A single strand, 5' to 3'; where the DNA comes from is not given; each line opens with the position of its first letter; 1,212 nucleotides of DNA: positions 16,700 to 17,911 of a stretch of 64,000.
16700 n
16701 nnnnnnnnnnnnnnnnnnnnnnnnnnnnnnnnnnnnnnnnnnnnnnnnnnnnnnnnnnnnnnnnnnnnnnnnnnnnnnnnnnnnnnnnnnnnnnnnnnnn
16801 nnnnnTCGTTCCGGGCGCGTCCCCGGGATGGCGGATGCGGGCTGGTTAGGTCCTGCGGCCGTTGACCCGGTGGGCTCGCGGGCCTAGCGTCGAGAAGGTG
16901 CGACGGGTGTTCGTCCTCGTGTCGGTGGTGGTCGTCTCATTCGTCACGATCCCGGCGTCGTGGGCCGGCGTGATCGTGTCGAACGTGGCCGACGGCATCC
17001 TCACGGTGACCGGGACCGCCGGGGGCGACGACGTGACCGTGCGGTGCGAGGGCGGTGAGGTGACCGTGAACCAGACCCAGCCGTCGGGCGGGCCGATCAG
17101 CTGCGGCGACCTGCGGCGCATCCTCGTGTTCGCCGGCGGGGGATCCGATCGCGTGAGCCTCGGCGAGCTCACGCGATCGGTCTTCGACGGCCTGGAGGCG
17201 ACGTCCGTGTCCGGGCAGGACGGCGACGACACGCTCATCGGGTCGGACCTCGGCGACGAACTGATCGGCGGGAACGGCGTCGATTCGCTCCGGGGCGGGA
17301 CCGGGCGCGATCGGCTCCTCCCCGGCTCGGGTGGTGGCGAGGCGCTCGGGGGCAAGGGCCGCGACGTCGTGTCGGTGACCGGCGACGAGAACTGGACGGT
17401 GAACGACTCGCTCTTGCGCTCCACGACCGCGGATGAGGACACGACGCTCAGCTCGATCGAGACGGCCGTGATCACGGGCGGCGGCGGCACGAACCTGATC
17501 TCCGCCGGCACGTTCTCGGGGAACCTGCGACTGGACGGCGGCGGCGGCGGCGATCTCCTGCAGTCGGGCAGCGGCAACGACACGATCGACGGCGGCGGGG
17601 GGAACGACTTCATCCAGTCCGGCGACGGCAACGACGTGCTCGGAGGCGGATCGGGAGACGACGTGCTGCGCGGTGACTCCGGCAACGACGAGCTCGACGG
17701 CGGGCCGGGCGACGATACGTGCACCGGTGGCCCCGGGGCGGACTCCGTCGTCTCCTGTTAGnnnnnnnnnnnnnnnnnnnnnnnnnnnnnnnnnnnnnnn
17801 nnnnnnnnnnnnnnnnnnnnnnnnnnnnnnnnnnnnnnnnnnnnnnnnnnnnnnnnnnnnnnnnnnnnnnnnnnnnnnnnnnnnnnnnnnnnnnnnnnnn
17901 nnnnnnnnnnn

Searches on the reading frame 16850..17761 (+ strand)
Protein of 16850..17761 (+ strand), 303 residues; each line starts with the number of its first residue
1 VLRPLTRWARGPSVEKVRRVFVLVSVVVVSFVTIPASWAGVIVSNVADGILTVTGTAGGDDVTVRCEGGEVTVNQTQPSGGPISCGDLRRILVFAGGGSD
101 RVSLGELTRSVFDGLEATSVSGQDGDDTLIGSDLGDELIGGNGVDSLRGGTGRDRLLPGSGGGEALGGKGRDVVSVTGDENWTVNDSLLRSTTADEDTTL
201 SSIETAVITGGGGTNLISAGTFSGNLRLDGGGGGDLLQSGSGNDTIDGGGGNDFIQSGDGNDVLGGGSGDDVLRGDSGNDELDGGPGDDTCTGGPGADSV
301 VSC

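Call 36: search_protein_families(library=pfam, proteins=[window:16850-17761:+], max_evalue=0.00001)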
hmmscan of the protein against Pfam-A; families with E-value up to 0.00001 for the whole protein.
window:16850-17761:+ (303 aa): 1 family
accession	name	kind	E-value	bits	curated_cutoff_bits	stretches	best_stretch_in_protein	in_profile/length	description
PF00353.25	HemolysinCabind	-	5.1e-17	61.9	23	2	266-299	2-35/36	RTX calcium-binding nonapeptide repeat (4 copies)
